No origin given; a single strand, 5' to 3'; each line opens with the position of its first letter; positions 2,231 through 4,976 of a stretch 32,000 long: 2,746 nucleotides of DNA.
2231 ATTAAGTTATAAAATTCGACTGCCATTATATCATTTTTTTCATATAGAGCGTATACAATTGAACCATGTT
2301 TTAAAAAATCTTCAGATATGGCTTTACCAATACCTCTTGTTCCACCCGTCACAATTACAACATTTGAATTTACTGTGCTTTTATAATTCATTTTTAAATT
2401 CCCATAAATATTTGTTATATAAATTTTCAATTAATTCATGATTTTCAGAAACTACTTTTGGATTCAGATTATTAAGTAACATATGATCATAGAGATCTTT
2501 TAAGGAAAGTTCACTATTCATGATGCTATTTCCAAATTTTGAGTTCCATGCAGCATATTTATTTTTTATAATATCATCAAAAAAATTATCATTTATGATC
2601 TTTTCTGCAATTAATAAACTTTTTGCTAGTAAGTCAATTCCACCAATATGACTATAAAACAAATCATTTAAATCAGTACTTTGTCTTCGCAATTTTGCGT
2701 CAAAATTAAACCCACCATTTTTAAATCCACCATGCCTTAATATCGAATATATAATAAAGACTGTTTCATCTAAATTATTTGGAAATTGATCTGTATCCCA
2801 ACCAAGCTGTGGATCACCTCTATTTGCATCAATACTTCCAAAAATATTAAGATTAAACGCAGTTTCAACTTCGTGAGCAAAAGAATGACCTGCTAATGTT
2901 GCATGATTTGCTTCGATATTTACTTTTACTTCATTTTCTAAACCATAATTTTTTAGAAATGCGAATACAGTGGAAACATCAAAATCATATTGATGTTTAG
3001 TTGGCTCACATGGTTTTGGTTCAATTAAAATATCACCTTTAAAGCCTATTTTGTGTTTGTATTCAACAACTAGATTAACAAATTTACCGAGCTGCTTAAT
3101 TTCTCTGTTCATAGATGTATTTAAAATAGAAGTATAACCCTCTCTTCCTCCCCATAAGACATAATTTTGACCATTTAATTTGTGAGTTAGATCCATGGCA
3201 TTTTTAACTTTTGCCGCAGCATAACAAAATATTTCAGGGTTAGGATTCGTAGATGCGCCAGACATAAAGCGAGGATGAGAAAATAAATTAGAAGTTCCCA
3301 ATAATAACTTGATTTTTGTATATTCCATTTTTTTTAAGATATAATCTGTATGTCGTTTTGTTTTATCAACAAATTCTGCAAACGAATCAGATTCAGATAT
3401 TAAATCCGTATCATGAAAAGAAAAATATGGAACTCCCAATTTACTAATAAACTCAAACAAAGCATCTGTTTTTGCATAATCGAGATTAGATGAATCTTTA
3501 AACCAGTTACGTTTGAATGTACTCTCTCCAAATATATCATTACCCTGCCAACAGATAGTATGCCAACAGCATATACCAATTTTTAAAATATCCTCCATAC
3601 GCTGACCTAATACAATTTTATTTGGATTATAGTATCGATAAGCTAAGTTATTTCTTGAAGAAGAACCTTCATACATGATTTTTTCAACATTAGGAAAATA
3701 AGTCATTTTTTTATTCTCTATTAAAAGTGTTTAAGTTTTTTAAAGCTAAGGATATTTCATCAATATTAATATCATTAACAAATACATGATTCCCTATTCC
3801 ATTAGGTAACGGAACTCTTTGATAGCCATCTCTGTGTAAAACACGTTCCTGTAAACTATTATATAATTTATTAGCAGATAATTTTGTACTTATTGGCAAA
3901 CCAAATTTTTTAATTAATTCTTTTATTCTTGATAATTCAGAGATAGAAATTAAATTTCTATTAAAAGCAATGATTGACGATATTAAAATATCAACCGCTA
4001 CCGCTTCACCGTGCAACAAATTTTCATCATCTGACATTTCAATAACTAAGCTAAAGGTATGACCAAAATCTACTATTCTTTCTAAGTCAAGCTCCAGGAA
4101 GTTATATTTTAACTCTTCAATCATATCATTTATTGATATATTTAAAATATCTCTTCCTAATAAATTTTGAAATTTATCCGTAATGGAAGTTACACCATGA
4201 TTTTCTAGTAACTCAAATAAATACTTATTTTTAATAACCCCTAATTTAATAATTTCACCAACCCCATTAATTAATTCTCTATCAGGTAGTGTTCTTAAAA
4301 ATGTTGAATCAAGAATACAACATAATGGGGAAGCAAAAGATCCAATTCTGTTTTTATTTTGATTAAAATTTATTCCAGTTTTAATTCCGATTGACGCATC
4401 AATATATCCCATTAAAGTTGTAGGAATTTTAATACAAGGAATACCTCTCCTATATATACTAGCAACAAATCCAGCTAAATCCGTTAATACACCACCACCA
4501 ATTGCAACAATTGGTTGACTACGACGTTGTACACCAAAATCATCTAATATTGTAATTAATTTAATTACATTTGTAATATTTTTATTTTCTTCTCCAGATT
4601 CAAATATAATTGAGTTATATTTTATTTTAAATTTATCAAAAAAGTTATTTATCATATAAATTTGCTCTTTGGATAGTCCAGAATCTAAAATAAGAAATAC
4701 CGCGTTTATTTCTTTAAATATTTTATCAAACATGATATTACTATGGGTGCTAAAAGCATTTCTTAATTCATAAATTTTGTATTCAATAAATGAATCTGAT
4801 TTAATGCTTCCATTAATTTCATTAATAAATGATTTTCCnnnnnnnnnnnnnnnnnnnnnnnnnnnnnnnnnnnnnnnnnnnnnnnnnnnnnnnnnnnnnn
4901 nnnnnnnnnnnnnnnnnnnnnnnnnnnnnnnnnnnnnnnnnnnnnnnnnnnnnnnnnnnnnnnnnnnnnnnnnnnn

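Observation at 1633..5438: Compact operon: HAD/sugar-phosphate-cyclase fusion + canonical XylA + SDR, a candidate undescribed cyclitol or carbasugar pathway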

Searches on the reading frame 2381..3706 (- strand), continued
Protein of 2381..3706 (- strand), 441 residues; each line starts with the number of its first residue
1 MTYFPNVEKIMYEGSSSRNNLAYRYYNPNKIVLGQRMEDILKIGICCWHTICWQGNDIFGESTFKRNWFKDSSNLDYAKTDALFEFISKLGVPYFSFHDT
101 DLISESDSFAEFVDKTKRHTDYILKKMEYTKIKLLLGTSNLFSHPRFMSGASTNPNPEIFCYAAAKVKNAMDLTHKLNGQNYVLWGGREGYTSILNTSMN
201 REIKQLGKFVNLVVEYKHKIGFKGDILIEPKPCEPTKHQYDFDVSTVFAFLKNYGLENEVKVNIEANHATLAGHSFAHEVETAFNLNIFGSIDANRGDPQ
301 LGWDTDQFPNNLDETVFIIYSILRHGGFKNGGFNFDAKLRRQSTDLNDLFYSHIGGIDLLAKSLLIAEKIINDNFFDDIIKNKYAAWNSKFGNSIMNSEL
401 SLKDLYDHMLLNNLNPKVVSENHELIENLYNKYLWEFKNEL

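Call 78: search_protein_families(library=pfam, proteins=[L005:4293-5231:-, L012:4062-5381:+, L015:4437-5249:-, L005:3015-3905:+, L016:4024-4602:+, L016:4733-6049:+, L012:3660-3965:-], max_evalue=0.01)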
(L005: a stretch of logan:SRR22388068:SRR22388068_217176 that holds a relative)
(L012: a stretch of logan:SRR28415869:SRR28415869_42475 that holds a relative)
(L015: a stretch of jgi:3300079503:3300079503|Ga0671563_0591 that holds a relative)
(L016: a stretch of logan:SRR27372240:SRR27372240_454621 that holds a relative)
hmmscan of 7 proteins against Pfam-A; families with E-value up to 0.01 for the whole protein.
L005:4293-5231:- (312 aa): 1 family
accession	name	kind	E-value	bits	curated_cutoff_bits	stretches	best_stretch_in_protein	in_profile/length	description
PF02371.22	Transposase_20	-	8.9e-13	48.9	21.3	1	156-240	4-86/87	Transposase IS116/IS110/IS902 family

L012:4062-5381:+ (439 aa): 0 families

L015:4437-5249:- (270 aa): 0 families

L005:3015-3905:+ (296 aa): 1 family
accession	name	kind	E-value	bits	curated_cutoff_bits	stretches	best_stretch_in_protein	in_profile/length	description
PF00248.27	Aldo_ket_red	-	7.5e-47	160.2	24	1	13-283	3-283/291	Aldo/keto reductase family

L016:4024-4602:+ (192 aa): 1 family
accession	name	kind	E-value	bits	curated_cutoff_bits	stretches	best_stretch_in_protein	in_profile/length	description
PF06941.18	NT5C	-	1.5e-38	132.9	24.8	1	11-180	4-174/180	5' nucleotidase, deoxy (Pyrimidine), cytosolic type C protein (NT5C)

L016:4733-6049:+ (438 aa): 1 family
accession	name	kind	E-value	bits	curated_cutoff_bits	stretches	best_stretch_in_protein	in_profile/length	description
PF07690.21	MFS_1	-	6.5e-31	107.9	33.4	2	22-378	1-346/347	Major Facilitator Superfamily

L012:3660-3965:- (101 aa): 2 families
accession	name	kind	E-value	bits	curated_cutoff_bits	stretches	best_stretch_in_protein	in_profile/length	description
PF04193.19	PQ-loop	-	2.6e-11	43.6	22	1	6-61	3-58/61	PQ loop repeat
PF03083.21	MtN3_slv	-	3.2e-05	24.3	23.7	1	8-80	3-78/87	Sugar efflux transporter for intercellular exchange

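Call 88: find_encoding_contigs(protein=P0129, flank=5000, max_places=2)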
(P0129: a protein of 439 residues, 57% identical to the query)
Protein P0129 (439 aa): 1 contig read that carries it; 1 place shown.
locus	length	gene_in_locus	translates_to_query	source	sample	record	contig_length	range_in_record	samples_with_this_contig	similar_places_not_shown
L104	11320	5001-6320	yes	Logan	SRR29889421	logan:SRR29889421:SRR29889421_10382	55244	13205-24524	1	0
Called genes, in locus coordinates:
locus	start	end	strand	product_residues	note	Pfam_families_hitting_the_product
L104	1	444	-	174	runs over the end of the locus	PF00227:Proteasome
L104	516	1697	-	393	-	PF22177:PBP1_XylR, PF13407:Peripla_BP_4, PF13377:Peripla_BP_3, PF12833:HTH_18, PF00165:HTH_AraC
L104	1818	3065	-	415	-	PF07690:MFS_1, PF13347:MFS_2, PF07690:MFS_1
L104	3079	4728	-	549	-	PF04616:Glyco_hydro_43, PF22847:Glyco_hydro_43_rel (weak), PF17851:GH43_C2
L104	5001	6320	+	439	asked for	PF27526:XylA2_C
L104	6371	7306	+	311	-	PF00370:FGGY_N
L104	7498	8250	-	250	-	PF07022:Phage_CI_repr (weak), PF01381:HTH_3, PF00717:Peptidase_S24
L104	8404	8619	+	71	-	PF13693:HTH_35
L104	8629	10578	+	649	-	PF00665:rve (faint), PF09299:Mu-transpos_C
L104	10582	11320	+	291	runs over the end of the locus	PF01381:HTH_3 (faint), PF13560:HTH_31 (weak), PF13604:AAA_30 (weak), PF13401:AAA_22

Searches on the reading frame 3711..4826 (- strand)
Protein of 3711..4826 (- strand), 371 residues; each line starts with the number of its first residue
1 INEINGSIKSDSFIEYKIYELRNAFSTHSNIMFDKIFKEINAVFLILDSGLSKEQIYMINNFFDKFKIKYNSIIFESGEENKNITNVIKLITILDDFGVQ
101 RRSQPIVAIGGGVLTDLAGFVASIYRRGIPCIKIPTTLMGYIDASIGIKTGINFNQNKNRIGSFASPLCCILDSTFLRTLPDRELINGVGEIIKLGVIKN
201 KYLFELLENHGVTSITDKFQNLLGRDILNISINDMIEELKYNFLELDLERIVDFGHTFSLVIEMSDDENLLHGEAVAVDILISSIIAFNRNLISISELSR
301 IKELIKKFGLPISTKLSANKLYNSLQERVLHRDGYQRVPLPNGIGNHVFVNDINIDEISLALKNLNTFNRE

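Call 6: search_solved_structures(query=window:3711-4826:-, max_evalue=0.001, show_alignments=2)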
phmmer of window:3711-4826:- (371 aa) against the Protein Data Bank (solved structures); distinct sequences matched with E-value up to 0.001: 17.
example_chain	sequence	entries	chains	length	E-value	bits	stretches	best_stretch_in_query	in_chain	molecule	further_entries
4p53_A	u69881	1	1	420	3.1e-75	256.8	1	67-365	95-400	Cyclase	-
5tpr_A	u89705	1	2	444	1.7e-57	198.5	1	12-363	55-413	3-dehydroquinate synthase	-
3clh_A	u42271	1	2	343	1.8e-44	155.7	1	70-349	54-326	3-dehydroquinate synthase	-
3zok_A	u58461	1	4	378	9.9e-40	140.1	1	68-354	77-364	3-DEHYDROQUINATE SYNTHASE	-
3okf_A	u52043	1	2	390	1.2e-36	130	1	69-354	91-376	3-dehydroquinate synthase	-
6lk2_A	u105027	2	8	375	2.3e-35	125.7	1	46-362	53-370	3-dehydroquinate synthase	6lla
3qbd_A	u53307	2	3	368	3.9e-35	125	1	77-314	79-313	3-dehydroquinate synthase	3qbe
5hvn_A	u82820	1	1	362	1.3e-34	123.3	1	69-313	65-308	3-dehydroquinate synthase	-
5eks_A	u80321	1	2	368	5.8e-34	121.1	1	73-359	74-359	3-dehydroquinate synthase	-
6c5c_A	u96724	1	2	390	1.9e-32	116.1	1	76-314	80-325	3-dehydroquinate synthase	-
7u5s_A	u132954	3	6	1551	2.5e-31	112.5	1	76-314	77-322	Pentafunctional AROM polypeptide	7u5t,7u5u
1dqs_A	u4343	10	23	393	9.8e-31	110.5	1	102-316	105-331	PROTEIN (3-DEHYDROQUINATE SYNTHASE) | 3-DEHYDROQUINATE SYNTHASE | Pentafunctional AROM polypeptide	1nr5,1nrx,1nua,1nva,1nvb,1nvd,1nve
1xag_A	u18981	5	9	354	2.1e-30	109.4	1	38-345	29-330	3-dehydroquinate synthase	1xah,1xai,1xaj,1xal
6hqv_A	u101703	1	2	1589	1.5e-28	103.4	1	102-314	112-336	Pentafunctional AROM polypeptide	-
2d2x_A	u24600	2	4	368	1.8e-27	99.8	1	39-311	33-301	2-deoxy-scyllo-inosose synthase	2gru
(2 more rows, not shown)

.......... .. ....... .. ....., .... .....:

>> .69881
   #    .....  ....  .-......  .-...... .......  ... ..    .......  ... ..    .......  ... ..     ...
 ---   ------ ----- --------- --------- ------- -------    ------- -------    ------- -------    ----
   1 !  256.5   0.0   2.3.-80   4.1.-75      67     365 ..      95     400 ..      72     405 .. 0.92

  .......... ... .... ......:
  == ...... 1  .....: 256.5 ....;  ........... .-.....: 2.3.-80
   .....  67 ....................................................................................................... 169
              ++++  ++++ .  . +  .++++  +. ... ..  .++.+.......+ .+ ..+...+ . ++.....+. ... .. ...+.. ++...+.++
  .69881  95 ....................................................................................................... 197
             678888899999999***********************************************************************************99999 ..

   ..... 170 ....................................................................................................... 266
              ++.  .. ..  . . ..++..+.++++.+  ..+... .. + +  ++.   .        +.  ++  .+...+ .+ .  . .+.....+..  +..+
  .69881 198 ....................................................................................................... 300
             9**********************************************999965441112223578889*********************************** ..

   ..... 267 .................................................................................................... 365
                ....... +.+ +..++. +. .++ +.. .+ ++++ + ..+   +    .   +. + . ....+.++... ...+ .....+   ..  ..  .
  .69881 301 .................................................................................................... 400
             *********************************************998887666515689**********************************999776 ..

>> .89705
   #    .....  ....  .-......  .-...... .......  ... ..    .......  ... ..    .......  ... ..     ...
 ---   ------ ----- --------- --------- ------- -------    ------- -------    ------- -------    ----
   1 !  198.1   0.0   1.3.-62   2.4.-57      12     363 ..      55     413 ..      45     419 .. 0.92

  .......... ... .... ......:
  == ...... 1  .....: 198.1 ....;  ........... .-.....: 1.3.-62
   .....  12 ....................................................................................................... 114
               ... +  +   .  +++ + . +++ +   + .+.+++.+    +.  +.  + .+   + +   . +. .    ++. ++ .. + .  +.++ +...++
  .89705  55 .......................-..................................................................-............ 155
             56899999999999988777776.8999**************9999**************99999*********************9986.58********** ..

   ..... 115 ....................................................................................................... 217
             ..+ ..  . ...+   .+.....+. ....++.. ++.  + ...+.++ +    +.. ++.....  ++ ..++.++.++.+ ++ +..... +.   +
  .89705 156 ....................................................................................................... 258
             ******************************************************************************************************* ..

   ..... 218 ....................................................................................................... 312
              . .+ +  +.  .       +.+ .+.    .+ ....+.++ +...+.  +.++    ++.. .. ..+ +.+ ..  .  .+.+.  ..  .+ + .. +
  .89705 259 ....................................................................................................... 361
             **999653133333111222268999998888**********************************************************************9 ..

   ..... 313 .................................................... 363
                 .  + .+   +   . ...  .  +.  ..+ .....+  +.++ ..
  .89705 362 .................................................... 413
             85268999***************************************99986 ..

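Call 59: find_related_loci(query=A1, collection=genome_contigs, flank=6000)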
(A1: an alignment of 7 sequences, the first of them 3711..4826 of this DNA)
Query A1 (371 aa) in genome_contigs; peptide patterns used: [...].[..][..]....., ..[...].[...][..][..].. (x = any residue, [..] = any of these).
389 stretches matched a pattern; 240 encode a relative of the query (tblastn E <= 1e-3); the best 80 are kept; 80 distinct loci.
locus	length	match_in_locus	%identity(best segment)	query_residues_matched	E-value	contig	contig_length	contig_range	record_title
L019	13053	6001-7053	52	14-363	2e-113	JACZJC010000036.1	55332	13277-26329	MAG: Anaerolineales bacterium isolate MAG9 chloroflexi_3_contig_698224, whole genome shotgun sequence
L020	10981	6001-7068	52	14-368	2e-111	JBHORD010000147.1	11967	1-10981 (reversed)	MAG: Anaerolineales bacterium isolate A0_6 coassembly_Bk141_182648, whole genome shotgun sequence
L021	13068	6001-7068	53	14-368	1e-111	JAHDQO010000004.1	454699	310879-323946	MAG: Tissierellales bacterium isolate SM3-B4.1 k141_62799, whole genome shotgun sequence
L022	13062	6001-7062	52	14-366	1e-110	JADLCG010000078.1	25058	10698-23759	MAG: Anaerolineales bacterium isolate SJ217 c_000000201591, whole genome shotgun sequence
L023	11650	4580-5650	50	8-363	1e-110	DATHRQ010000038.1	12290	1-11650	MAG TPA_asm: Anaerolineales bacterium isolate SMAG_U16029 k141_382841, whole genome shotgun sequence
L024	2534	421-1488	52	14-368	3e-115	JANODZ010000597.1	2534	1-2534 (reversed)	MAG: Anaerolineales bacterium isolate SOY_65_metabat_63 SOY_65_k141_3816263, whole genome shotgun sequence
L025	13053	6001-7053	51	14-363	4e-110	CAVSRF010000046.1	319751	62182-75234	MAG: uncultured Chloroflexia bacterium isolate MFD05684.bin.2.92 genome assembly, contig: contig_54605, whole genome sho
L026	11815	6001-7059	50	14-365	3e-109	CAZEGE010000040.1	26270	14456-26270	MAG TPA_asm: uncultured Anaerolinea sp. isolate ERP124720_co1_123 genome assembly, contig: NODE_2467_length_26270_cov_32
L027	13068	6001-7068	49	14-368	3e-109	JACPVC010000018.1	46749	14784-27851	MAG: Chloroflexi bacterium isolate NC_groundwater_774_Ag_S2p5_52_15 JBCH_GD18_4_SO25_S179_scaffold_95607, whole genome s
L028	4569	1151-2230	49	5-363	7e-110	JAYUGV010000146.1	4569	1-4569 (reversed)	MAG: Anaerolineales bacterium isolate GFS_8262 GFS_8262_145, whole genome shotgun sequence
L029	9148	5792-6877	50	8-368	4e-109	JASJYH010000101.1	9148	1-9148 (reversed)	MAG: Anaerolineae bacterium isolate MT_MAG13 NODE_101_length_9148_cov_4.090067, whole genome shotgun sequence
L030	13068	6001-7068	49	14-368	8e-109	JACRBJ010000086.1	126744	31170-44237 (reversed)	MAG: Chloroflexi bacterium isolate NC_groundwater_1617_Pr3_B-0.1um_54_22 SR-2_scaffold_141_3492177, whole genome shotgun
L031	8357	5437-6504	49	14-368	1e-108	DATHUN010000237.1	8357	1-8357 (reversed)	MAG TPA_asm: Anaerolineales bacterium isolate SMAG_U16108 k141_148666, whole genome shotgun sequence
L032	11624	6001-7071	50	14-369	4e-108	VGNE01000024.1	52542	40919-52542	MAG: Chloroflexi bacterium isolate K_DeepCast_100m_m2_203 K_DeepCast_100m_m2_203_Ga0194127_10000706, whole genome shotgu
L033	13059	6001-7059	50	14-365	2e-108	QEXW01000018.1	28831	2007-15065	MAG: Anaerolineae bacterium isolate Nak57 k99_46698, whole genome shotgun sequence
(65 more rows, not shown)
